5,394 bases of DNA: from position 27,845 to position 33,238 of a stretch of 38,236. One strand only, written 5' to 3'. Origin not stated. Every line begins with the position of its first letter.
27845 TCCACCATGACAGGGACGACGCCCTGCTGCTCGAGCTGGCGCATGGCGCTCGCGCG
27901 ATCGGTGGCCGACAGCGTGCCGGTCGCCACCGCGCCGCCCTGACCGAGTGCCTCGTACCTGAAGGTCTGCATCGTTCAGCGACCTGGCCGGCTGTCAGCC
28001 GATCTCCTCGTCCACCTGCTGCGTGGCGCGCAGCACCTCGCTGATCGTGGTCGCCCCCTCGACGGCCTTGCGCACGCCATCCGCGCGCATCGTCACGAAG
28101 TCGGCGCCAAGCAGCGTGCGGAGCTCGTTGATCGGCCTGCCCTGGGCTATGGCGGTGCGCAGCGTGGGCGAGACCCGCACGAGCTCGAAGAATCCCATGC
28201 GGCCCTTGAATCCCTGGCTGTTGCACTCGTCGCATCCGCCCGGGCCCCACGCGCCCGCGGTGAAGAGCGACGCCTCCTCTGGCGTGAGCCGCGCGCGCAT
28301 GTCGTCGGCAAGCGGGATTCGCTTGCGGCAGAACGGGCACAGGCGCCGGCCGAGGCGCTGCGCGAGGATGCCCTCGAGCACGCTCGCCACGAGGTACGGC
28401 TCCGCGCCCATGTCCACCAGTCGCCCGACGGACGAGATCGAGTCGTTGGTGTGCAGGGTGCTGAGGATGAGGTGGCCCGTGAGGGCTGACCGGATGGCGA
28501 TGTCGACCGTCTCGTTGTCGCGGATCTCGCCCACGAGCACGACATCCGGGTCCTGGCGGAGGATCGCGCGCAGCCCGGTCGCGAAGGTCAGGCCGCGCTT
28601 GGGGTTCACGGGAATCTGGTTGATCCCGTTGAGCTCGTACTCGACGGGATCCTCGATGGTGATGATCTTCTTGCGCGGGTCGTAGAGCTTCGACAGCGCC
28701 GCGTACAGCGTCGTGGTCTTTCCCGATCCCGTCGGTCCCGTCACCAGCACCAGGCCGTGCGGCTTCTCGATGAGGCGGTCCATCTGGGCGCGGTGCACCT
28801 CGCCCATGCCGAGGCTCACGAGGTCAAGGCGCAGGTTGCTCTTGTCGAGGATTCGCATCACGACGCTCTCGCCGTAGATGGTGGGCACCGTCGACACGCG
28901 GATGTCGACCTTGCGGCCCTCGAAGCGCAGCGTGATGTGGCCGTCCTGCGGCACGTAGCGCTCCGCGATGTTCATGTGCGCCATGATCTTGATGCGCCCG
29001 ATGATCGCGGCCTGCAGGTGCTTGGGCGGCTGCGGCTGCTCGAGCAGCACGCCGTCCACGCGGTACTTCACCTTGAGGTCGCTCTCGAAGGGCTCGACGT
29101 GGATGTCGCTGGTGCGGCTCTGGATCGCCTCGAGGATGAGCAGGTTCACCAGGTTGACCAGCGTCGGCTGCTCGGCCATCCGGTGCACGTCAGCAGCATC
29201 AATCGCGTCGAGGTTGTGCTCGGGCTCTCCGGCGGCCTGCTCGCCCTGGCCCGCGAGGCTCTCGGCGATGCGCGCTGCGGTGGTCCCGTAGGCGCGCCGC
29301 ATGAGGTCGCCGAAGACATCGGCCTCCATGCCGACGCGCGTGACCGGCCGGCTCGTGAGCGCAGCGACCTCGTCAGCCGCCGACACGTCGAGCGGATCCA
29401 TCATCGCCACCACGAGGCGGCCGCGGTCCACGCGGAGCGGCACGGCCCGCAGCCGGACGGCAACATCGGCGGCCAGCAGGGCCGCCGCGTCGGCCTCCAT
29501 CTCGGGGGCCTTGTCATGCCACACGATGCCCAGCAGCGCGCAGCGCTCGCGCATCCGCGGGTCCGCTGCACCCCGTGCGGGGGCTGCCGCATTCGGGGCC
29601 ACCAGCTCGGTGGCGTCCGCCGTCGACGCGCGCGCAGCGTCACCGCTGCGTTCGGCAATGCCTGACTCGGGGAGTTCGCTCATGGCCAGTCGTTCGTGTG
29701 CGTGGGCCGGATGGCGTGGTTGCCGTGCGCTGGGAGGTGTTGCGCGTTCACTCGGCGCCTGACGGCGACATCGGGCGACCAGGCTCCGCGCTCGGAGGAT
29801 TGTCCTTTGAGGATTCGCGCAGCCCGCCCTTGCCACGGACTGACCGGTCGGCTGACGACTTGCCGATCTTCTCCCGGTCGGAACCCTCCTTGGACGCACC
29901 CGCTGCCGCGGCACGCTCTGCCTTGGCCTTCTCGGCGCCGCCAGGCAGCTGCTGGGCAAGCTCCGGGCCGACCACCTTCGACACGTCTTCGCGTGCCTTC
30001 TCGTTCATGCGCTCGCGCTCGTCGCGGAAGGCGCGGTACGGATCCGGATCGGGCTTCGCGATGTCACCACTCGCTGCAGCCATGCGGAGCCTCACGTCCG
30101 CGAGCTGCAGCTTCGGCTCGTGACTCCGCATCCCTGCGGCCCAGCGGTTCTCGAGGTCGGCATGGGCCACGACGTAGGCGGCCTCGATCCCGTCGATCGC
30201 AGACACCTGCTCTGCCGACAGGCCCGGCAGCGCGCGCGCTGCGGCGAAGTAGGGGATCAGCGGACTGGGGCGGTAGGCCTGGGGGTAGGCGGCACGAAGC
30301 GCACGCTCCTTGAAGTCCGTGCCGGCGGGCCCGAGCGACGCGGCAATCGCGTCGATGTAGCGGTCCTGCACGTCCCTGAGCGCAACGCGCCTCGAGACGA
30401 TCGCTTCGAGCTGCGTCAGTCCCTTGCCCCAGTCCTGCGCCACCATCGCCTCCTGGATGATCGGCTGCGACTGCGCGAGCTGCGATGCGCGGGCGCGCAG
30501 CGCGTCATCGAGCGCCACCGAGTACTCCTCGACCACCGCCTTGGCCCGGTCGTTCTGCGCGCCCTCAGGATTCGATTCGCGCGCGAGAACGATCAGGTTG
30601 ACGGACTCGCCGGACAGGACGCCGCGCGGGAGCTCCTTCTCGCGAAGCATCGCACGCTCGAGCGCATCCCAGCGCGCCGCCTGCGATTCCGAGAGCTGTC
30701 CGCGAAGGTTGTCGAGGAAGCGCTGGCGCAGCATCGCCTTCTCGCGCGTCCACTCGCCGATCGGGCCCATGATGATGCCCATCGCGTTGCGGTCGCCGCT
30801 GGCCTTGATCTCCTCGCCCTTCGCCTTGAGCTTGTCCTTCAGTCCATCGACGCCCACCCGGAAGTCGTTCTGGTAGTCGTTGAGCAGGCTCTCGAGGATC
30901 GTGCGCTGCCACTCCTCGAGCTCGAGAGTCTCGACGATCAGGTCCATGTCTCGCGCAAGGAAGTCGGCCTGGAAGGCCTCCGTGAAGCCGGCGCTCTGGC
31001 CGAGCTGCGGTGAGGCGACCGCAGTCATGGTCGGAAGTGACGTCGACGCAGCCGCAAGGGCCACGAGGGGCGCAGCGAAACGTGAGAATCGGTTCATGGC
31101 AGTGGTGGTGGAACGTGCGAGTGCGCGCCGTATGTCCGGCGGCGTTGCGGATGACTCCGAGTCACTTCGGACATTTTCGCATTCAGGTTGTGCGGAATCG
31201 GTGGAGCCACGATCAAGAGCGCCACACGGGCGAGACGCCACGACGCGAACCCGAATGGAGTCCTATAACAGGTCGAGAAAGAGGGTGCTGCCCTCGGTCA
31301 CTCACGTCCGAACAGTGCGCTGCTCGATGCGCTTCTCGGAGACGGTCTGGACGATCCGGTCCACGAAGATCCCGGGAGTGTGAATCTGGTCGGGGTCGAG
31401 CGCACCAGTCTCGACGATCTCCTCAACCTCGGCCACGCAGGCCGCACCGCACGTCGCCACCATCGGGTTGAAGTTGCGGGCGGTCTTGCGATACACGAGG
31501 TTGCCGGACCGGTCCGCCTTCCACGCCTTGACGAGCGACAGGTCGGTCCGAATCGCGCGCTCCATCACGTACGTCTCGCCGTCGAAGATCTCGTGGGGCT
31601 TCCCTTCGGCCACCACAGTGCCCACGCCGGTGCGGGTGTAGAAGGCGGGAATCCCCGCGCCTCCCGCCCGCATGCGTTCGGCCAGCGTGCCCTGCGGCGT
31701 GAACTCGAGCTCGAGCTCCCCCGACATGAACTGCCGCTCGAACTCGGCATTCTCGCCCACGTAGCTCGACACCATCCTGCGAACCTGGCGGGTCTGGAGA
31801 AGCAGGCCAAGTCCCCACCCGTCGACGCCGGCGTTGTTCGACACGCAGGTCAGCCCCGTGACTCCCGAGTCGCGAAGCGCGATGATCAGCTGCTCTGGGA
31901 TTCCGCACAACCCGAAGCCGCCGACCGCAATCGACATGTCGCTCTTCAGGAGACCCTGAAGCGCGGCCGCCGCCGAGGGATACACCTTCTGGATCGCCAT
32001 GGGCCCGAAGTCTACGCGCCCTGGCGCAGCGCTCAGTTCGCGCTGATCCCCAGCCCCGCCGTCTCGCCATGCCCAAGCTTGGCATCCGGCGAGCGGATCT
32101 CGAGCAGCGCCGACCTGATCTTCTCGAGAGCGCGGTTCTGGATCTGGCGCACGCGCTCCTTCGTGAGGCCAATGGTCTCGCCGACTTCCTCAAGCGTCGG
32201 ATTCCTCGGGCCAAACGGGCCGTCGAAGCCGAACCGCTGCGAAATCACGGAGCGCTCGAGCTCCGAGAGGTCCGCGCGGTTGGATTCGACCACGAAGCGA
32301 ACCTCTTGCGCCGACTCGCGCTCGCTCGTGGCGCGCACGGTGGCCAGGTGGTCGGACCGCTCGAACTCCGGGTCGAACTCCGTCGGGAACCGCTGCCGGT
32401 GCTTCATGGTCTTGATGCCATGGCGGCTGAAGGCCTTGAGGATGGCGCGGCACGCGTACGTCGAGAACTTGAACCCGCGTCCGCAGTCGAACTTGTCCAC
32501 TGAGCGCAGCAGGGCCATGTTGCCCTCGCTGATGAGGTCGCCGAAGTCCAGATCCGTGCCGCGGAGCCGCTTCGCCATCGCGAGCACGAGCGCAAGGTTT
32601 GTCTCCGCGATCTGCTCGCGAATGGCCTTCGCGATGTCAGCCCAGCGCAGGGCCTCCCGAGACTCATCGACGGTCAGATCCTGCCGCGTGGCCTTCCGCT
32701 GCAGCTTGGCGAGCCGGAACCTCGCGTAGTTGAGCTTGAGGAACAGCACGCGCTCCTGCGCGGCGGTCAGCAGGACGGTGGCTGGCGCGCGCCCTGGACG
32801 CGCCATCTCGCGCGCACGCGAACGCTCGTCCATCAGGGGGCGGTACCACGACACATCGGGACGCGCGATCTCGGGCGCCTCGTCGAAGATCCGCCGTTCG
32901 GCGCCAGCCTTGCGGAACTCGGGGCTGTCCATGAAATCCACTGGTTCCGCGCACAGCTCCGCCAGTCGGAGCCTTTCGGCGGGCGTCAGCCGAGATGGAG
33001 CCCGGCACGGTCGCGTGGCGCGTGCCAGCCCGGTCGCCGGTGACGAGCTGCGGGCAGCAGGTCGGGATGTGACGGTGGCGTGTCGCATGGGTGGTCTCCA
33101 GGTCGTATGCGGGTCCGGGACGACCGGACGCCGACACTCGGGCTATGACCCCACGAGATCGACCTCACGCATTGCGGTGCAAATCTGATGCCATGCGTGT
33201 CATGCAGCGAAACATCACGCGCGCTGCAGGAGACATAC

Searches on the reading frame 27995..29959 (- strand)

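Call 58: search_protein_families(library=pfam, proteins=[window:27995-29959:-], max_evalue=0.001)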
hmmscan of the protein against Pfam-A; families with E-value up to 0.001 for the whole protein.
window:27995-29959:- (654 aa): 3 families
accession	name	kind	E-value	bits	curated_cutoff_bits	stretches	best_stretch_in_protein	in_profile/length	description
PF00437.27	T2SSE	-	1.5e-130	435.6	24.9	1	264-644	5-370/370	Type II/IV secretion system protein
PF05157.20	MshEN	-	3.3e-13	49.8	23.1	1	155-228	14-88/90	MshEN domain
PF25199.1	nSTAND_NTPase5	-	1.8e-05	25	34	1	398-448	38-89/145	Novel STAND NTPase 5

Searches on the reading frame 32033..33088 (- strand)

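Call 58: search_protein_families(library=pfam, proteins=[window:32033-33088:-], max_evalue=0.001)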
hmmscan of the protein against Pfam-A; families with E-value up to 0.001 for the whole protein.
window:32033-33088:- (351 aa): 2 families
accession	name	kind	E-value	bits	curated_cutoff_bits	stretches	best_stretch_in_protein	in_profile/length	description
PF04542.20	Sigma70_r2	-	2.3e-13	50.2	24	1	162-221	3-62/71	Sigma-70 region 2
PF04545.22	Sigma70_r4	-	4.1e-13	49.1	24.1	1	273-325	4-49/50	Sigma-70, region 4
